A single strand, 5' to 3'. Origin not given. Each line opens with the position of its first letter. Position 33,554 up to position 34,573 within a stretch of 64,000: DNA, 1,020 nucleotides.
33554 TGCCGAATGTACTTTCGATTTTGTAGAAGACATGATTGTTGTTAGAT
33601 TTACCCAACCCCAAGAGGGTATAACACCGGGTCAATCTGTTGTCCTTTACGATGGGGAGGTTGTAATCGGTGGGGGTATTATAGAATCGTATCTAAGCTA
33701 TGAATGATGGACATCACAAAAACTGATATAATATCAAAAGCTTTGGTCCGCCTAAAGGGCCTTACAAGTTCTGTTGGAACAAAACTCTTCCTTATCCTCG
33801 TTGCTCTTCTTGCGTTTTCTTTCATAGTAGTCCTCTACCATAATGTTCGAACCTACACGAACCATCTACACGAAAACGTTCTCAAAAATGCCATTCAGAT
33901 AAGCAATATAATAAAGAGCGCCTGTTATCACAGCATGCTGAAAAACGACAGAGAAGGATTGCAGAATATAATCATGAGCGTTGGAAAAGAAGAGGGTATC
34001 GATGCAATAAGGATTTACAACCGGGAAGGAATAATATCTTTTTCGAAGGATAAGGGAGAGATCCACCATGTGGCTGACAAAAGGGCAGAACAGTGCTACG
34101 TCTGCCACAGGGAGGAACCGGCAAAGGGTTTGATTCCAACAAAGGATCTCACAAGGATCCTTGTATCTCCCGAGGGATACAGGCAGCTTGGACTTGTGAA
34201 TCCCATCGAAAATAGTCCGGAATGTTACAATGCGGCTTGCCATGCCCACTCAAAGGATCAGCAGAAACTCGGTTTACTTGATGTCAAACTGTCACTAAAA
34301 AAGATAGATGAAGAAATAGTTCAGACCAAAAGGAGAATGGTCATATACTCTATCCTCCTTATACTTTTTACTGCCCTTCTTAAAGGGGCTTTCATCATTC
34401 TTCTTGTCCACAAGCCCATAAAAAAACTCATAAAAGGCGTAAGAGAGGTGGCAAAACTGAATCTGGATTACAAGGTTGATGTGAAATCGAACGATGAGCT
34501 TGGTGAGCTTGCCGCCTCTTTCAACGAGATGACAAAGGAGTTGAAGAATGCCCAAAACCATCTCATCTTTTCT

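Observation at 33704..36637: Two-component system whose kinase carries c-type heme motifs in its periplasmic loop, paired with a sigma-54 activator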

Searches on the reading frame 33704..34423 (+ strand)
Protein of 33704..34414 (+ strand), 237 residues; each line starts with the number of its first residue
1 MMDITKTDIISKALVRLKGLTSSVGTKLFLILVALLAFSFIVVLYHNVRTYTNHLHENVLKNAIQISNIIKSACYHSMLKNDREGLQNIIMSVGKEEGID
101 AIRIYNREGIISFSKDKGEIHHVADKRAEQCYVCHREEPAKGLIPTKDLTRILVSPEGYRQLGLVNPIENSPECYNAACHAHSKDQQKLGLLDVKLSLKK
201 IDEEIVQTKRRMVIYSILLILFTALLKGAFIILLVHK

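Call 6: find_homologous_proteins(query=window:33704-34414:+, max_evalue=0.001)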
Query seq(237 aa) (237 aa): 17 proteins with E <= 0.001 among 637 candidates.
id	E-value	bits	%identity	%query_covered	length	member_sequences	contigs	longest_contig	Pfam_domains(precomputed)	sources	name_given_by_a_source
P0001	3.1e-80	287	57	96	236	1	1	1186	-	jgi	-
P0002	5.6e-78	279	57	95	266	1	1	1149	PF00672.31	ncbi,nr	ncbi:MAG: HAMP domain-containing protein, partial [Deltaproteobacteria bacterium]|nr:HAMP domain-con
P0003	1.2e-74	268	54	95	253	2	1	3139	-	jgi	-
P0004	3.9e-74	267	56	92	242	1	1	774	-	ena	-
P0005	8.4e-73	262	53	94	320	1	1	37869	PF00672.31,PF00512.32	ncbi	ncbi:MAG: HAMP domain-containing protein, partial [Syntrophales bacterium]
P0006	3.2e-72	261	55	92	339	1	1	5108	PF00672.31,PF00512.32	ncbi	ncbi:MAG: HAMP domain-containing protein, partial [Thermodesulfobacteriota bacterium]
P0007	9.4e-72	259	55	90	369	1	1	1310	PF00672.31,PF00512.32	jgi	jgi:two-component system NtrC family sensor kinase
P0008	3.3e-70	254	53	93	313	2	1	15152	PF00672.31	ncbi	-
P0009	1.5e-66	242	60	76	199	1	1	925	-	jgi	jgi:hypothetical protein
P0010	2.9e-65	238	51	95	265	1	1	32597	-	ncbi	-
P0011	3.4e-56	208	57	68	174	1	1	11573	-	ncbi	ncbi:MAG: hypothetical protein ACYC5X_05955, partial [Syntrophales bacterium]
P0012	5.6e-45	171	57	58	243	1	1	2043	PF00672.31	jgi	jgi:histidine kinase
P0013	1.3e-44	170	40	93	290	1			PF00672.31,PF21563.4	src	-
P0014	2.7e-23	101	61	35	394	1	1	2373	PF00672.31,PF02518.32,PF00512.32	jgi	jgi:two-component system NtrC family sensor kinase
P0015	1.1e-22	99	40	56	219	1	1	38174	-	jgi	jgi:hypothetical protein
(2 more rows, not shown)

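Call 10: search_protein_families(library=pfam, proteins=[P0013, P0015, P0010], max_evalue=1)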
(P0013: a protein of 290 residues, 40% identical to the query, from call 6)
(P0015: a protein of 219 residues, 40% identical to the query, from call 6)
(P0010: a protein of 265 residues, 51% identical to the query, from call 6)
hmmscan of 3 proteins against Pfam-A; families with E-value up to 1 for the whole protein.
P0013 (290 aa): 4 families
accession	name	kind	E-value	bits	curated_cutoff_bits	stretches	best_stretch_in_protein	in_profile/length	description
PF00672.30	HAMP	-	4.8e-12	46.4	25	1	233-282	3-52/53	HAMP domain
PF21563.3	Mcp40H-20_sensor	-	2.4e-06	28.3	27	1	70-194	2-106/112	Methyl-accepting chemotaxis sensory transducer, class 40H, sensor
PF23846.1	Cache_WalK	-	0.005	17.7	27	1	99-172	13-80/92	WalK sensor protein kinase Chache domain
PF21085.3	CusS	-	0.12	12.9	24.1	1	25-129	5-107/160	CusS sensor domain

P0015 (219 aa): 1 family
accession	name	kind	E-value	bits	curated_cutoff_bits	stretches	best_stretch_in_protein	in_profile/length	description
PF21563.3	Mcp40H-20_sensor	-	0.26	12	27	1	69-113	5-49/112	Methyl-accepting chemotaxis sensory transducer, class 40H, sensor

P0010 (265 aa): 1 family
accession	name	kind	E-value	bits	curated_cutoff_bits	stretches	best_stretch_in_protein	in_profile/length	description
PF21563.3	Mcp40H-20_sensor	-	0.00048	20.9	27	1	175-216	73-110/112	Methyl-accepting chemotaxis sensory transducer, class 40H, sensor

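Call 11: search_solved_structures(query=A2, max_evalue=10, show_alignments=4)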
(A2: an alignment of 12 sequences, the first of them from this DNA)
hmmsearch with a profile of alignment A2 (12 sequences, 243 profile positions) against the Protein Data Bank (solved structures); distinct sequences matched with E-value up to 10: 14.
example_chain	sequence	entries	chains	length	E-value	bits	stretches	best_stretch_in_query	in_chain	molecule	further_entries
3b42_A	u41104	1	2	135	0.00045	22.9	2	53-102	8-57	Methyl-accepting chemotaxis protein, putative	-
7k3r_A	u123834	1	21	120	0.73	12.4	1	72-121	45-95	Interferon-inducible protein AIM2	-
4i84_A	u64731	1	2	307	0.77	12.3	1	47-140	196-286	Heme/hemopexin-binding protein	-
1e7d_A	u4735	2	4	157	0.82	12.2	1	110-167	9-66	RECOMBINATION ENDONUCLEASE VII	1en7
2qnf_A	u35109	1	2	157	0.98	12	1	110-167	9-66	Recombination endonuclease VII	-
2bwv_A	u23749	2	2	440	1.2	11.7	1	59-124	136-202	AMINOPEPTIDASE P | XAA-PRO AMINOPEPTIDASE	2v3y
2bws_A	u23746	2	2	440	1.2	11.7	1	59-124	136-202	XAA-PRO AMINOPEPTIDASE P | XAA-PRO AMINOPEPTIDASE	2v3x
1jaw_A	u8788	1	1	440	1.2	11.7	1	59-124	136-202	AMINOPEPTIDASE P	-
2bwy_A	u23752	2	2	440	1.2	11.7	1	59-124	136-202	AMINOPEPTIDASE P | XAA-PRO AMINOPEPTIDASE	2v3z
2bwt_A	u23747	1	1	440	1.2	11.7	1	59-124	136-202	XAA-PRO AMINOPEPTIDASE P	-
2bww_A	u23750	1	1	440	1.2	11.7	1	59-124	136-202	AMINOPEPTIDASE P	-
2bwx_A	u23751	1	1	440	1.2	11.7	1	59-124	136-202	AMINOPEPTIDASE P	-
1a16_A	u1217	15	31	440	1.2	11.7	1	59-124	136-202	AMINOPEPTIDASE P | Xaa-Pro aminopeptidase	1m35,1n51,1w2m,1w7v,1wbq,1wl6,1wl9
2bwu_A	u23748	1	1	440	1.2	11.7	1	59-124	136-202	AMINOPEPTIDASE P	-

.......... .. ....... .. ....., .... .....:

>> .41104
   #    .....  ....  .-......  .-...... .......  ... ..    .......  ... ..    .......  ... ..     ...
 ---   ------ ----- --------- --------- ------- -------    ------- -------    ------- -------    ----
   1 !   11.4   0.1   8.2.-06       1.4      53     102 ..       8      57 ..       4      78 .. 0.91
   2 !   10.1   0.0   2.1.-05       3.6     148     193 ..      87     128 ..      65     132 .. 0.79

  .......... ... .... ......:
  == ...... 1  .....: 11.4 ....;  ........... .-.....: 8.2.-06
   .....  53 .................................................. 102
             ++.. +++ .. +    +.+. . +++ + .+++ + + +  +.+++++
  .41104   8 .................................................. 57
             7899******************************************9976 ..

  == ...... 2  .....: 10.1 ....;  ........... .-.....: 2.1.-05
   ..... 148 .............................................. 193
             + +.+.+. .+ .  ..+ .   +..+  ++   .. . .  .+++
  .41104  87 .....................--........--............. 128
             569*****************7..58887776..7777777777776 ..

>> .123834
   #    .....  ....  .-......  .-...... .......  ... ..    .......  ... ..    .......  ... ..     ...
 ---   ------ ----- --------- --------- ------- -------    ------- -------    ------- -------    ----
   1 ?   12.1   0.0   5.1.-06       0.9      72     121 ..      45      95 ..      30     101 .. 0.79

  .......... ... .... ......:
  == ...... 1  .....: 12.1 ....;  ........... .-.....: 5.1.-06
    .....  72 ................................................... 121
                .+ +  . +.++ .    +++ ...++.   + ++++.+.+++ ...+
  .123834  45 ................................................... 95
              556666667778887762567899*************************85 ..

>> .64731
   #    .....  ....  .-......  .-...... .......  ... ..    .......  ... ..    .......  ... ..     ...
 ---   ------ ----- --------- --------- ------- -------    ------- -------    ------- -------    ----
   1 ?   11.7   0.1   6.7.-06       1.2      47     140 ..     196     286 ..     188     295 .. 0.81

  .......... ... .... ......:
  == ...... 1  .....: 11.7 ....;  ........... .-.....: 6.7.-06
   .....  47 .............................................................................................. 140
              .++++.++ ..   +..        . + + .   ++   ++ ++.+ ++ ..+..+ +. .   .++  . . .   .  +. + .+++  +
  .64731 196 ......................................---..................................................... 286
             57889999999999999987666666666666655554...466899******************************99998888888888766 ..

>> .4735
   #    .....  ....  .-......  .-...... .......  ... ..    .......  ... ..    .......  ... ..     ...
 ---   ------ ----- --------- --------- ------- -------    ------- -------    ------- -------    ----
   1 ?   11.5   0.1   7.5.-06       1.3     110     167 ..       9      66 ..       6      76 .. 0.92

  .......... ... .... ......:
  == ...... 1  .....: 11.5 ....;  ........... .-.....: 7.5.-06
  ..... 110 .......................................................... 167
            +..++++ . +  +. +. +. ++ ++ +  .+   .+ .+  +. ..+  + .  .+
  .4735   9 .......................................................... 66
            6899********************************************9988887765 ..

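Call 13: find_homologous_proteins(query=A2, max_evalue=0.001)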
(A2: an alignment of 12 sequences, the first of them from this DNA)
Query A2 (12 sequences) (237 aa, profile of the alignment): 2560 proteins with E <= 0.001 among 8000 candidates; the best 120 are listed.
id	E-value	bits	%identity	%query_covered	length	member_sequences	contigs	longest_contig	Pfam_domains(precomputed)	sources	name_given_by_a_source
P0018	1.9e-124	432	57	95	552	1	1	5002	PF00672.31,PF02518.32,PF00512.32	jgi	jgi:two-component system NtrC family sensor kinase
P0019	2.1e-123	428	57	94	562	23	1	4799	PF00672.31,PF02518.32,PF00512.32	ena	-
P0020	2.5e-123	428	55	95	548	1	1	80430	PF00672.31,PF02518.32,PF00512.32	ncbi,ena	-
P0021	3.3e-123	428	55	95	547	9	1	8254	PF00672.31,PF02518.32,PF00512.32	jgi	-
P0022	4.6e-123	427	57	95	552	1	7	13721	PF00672.31,PF02518.32,PF00512.32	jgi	jgi:two-component system NtrC family sensor kinase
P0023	1.1e-122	426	57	93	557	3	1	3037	PF00672.31,PF02518.32,PF00512.32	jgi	jgi:two-component system NtrC family sensor kinase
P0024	3.0e-122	425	58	95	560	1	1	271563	PF00672.31,PF02518.32,PF00512.32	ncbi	ncbi:MAG: HAMP domain-containing sensor histidine kinase [Syntrophales bacterium]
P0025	3.6e-122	424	55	93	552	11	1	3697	PF00672.31,PF02518.32,PF00512.32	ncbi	-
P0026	4.3e-122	424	56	97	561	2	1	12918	PF00672.31,PF02518.32,PF00512.32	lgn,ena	-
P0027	5.0e-122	424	56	98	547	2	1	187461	PF00672.31,PF02518.32,PF00512.32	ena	-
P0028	1.1e-121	423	57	99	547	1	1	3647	PF00672.31,PF02518.32,PF00512.32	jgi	jgi:two-component system, NtrC family, sensor kinase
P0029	1.2e-121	423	57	95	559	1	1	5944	PF00672.31,PF02518.32,PF00512.32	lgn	-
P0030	1.2e-121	423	59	92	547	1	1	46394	PF00672.31,PF02518.32,PF00512.32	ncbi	-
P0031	1.9e-121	422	57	92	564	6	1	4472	PF00672.31,PF02518.32,PF00512.32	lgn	-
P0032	2.6e-121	422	56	92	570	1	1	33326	PF00672.31,PF02518.32,PF00512.32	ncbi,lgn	-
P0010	2.7e-111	389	51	95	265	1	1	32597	-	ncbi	-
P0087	9.5e-107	374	52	99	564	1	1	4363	PF00672.31,PF02518.32,PF21563.4,PF00512.32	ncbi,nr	ncbi:MAG TPA: ATP-binding protein [Thermodesulfobacteriota bacterium]|nr:ATP-binding protein [Thermo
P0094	3.9e-106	372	54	90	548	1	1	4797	PF00672.31,PF02518.32,PF21563.4,PF00512.32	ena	-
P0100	7.4e-106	371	54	90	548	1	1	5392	PF00672.31,PF02518.32,PF21563.4,PF00512.32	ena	-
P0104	1.0e-105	371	52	91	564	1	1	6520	PF00672.31,PF02518.32,PF21563.4,PF00512.32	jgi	-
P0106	1.1e-105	370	54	90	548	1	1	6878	PF00672.31,PF02518.32,PF21563.4,PF00512.32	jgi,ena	-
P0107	1.2e-105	370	54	90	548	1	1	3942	PF00672.31,PF02518.32,PF21563.4,PF00512.32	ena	-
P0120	2.5e-105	369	82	96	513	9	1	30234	PF00672.31,PF02518.32,PF00512.32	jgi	-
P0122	3.2e-105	369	54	90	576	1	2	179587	PF00672.31,PF02518.32,PF21563.4,PF00512.32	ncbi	-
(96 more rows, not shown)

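Call 16: search_protein_representatives(alignment_id=A2)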
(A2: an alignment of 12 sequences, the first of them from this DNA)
Query: 12 sequences, 243 profile positions. Proteins with E-value up to 0.001 (for the whole library): 2481; up to 1e-10: 1320; up to 1e-30: 424. The best 150 are listed.
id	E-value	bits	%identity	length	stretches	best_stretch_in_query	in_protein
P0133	1.2e-119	414.5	-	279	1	1-243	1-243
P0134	1.7e-79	283.0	-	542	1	9-243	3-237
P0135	1.1e-78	280.4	-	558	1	12-242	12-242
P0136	1.2e-78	280.3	-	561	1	5-242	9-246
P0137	2.5e-77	275.9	-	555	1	13-243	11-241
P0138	1.2e-75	270.5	-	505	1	15-243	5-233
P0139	9.0e-75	267.6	-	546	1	15-243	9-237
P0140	7.4e-74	264.6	-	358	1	17-239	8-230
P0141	1.5e-73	263.5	-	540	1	6-242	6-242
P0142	2.1e-73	263.1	-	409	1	12-242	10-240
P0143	1.2e-70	254.1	-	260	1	17-242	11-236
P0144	1.4e-69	250.6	-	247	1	15-235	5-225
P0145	2.0e-69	250.1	-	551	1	5-242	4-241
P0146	1.2e-67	244.2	-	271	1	12-239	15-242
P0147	1.4e-67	244.0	-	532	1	15-242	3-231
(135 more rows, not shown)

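Call 25: find_encoding_contigs(protein=P0120, flank=10000, max_places=3)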
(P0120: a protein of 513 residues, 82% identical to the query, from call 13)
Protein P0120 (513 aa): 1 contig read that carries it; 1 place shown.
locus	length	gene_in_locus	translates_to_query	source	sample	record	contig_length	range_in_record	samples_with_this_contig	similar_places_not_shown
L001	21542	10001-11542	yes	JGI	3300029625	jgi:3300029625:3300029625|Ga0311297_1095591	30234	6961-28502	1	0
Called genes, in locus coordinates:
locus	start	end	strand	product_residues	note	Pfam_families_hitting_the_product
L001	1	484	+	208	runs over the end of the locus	PF02607:B12-binding_2, PF02310:B12-binding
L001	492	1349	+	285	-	PF00809:Pterin_bind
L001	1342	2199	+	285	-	PF01208:URO-D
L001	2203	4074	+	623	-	PF00111:Fer2, PF17650:RACo_linker, PF17651:Raco_middle, PF14574:RACo_C_ter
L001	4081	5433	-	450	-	PF01208:URO-D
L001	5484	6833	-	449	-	PF02878:PGM_PMM_I, PF02879:PGM_PMM_II, PF02880:PGM_PMM_III, PF00408:PGM_PMM_IV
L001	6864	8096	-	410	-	-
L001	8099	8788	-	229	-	PF04366:Ysc84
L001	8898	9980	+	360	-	PF03054:tRNA_Me_trans, PF20259:tRNA_Me_trans_M, PF20258:tRNA_Me_trans_C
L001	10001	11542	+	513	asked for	PF00672:HAMP, PF00512:HisKA, PF02518:HATPase_c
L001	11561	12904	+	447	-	PF00072:Response_reg, PF00158:Sigma54_activat, PF01078:Mg_chelatase (faint), PF14532:Sigma54_activ_2, PF07728:AAA_5, PF25601:AAA_lid_14, PF02954:HTH_8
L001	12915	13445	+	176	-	PF07998:Peptidase_M54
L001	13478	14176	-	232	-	PF01597:GCV_H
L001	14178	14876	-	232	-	PF01597:GCV_H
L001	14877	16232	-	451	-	PF03916:NrfD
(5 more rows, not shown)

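Call 26: find_encoding_contigs(protein=P0024, flank=10000, max_places=3)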
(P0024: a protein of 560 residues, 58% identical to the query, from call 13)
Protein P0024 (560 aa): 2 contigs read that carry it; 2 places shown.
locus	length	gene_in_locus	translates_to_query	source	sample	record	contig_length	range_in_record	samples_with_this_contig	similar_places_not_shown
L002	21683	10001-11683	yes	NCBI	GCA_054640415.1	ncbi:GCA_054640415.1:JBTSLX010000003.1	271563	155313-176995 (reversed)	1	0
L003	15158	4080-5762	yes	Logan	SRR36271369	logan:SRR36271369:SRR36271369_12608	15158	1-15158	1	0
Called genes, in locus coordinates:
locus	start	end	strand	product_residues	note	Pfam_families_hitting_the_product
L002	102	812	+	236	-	-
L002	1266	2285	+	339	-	PF01916:DS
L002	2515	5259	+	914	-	PF08447:PAS_3, PF00989:PAS, PF08448:PAS_4, PF08447:PAS_3, PF13426:PAS_9, PF01590:GAF, PF13185:GAF_2, PF13492:GAF_3, +3 more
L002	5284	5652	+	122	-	PF22752:DUF488-N3i, PF04343:DUF488, PF22751:DUF488-N3a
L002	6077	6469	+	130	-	PF00903:Glyoxalase, PF12681:Glyoxalase_2 (faint), PF13669:Glyoxalase_4 (weak)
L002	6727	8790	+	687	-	PF00384:Molybdopterin, PF01568:Molydop_binding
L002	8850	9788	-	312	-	PF03966:Trm112p, PF13847:Methyltransf_31 (faint), PF08241:Methyltransf_11, PF13649:Methyltransf_25 (faint)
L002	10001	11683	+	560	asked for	PF00672:HAMP, PF00512:HisKA, PF02518:HATPase_c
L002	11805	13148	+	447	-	PF00072:Response_reg, PF00158:Sigma54_activat, PF00493:MCM (weak), PF14532:Sigma54_activ_2, PF07724:AAA_2 (weak), PF07728:AAA_5, PF25601:AAA_lid_14, PF02954:HTH_8, +1 more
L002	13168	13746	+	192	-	PF07998:Peptidase_M54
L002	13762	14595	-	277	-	PF01597:GCV_H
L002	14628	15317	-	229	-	PF01597:GCV_H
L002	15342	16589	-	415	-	PF03916:NrfD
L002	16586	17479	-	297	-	PF13187:Fer4_9 (faint), PF12797:Fer4_2 (faint), PF12837:Fer4_6 (faint), PF14697:Fer4_21 (faint), PF12838:Fer4_7 (weak), PF13247:Fer4_11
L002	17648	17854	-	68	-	-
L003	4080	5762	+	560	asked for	PF00672:HAMP, PF00512:HisKA, PF02518:HATPase_c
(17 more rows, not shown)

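Call 27: find_related_loci(query=A2, collection=genome_contigs, flank=10000)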
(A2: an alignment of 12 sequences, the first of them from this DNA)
Query A2 (237 aa) in genome_contigs; peptide patterns used: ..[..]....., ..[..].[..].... (x = any residue, [..] = any of these).
272 stretches matched a pattern; 239 encode a relative of the query (tblastn E <= 1e-3); the best 80 are kept; 80 distinct loci.
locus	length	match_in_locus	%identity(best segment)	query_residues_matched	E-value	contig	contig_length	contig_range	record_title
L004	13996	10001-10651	57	20-236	5e-84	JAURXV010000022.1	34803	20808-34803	MAG: Syntrophales bacterium isolate E10_metabat.bin.36 E10_k141_400767, whole genome shotgun sequence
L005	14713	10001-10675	58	12-236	3e-84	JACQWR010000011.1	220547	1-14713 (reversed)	MAG: Deltaproteobacteria bacterium isolate NC_groundwater_1494_Pr4_B-0.1um_54_14 SR1-18-B1_scaffold_235586, whole genome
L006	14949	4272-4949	57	11-236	9e-83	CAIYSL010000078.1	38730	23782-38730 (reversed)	MAG: uncultured Syntrophobacterales bacterium isolate LaPlata_bin-3846 genome assembly, contig: bin-3846:078/141, whole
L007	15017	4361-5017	56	12-230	2e-82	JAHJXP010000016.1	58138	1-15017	MAG: Proteobacteria bacterium isolate UML_B.mb.18 UML_B.mb.18_k141_7431, whole genome shotgun sequence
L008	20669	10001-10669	54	14-236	2e-82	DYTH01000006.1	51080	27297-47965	MAG TPA_asm: Syntrophus aciditrophicus isolate SulCav_PC08_3_54_36 SulCav_PC08-3_185_length_51080_cov_20.655620, whole g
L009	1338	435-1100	55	16-237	6e-88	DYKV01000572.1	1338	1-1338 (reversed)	MAG TPA_asm: Anaerolinea sp. isolate SulCav_AS07-7_45_67 SulCav_AS07_7_77599_length_1338_cov_38_135620, whole genome sho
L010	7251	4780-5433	61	19-236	4e-82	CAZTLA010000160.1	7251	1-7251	MAG TPA_asm: uncultured Syntrophales bacterium isolate binchicken_co232_232 genome assembly, contig: NODE_19502_length_7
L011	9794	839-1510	57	12-237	6e-81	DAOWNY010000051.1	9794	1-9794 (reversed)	MAG TPA_asm: Deltaproteobacteria bacterium isolate CSMAG_3040 CSMAG_3040_k141_841430_length_9794_cov_118.6332, whole gen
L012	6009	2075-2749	53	12-236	2e-80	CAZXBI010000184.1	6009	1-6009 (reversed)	MAG TPA_asm: uncultured Syntrophorhabdus sp. isolate SRP302447_co4_432 genome assembly, contig: NODE_36066_length_6009_c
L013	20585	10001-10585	59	42-236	8e-80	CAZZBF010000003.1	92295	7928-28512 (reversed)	MAG TPA_asm: uncultured Syntrophales bacterium isolate binchicken_co405_343 genome assembly, contig: NODE_297_length_922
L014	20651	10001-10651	55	20-236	1e-79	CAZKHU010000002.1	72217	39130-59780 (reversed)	MAG TPA_asm: uncultured Syntrophus sp. isolate binchicken_co220_86 genome assembly, contig: NODE_148_length_72217_cov_9.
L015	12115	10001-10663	53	16-236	2e-79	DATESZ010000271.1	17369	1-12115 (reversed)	MAG TPA_asm: Syntrophales bacterium isolate SMAG_U8302 k141_378469, whole genome shotgun sequence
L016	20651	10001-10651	53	20-236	1e-77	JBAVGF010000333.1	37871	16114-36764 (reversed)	MAG: Thermodesulfobacteriota bacterium isolate MFD06953_ilm_asm_bin13 k127_106566, whole genome shotgun sequence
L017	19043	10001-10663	55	16-236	4e-77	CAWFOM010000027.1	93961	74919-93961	MAG: uncultured delta proteobacterium isolate MFD05942.bin.3.94 genome assembly, contig: contig_7754, whole genome shotg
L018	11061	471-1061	55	40-236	7e-77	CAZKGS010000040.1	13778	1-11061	MAG TPA_asm: uncultured Syntrophaceae bacterium isolate SRP178699_co3_249 genome assembly, contig: NODE_2391_length_1377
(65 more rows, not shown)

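Call 28: predict_structure(alignment_id=A3)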
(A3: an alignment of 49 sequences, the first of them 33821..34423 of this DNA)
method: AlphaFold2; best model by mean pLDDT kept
length: 201 residues; sequences in the alignment: 49
mean_pLDDT: 74.9   pTM: 0.64
mean pLDDT of the five models: 74.9, 74.4, 73.3, 72.9, 69.8
residues with pLDDT >= 90: 15; 70-90: 133; 50-70: 20; < 50: 33
segments of 3 or more residues with pLDDT < 50: 87-108, 133-143
pLDDT, mean of each block of 10 residues (from residue 1): 82 83 85 80 84 89 79 83 59 39 46 81 81 46 55 86 87 88 91 78 60
secondary structure, 60 per line:
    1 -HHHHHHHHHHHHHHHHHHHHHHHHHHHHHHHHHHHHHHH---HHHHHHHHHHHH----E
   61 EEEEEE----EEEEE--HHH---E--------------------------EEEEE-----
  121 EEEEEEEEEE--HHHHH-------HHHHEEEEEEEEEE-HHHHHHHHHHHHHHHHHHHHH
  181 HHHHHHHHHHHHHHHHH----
elements in order: H2-40 H44-55 E60-66 E71-75 E111-115 E121-130 H133-137 H145-148 E149-158 H160-197
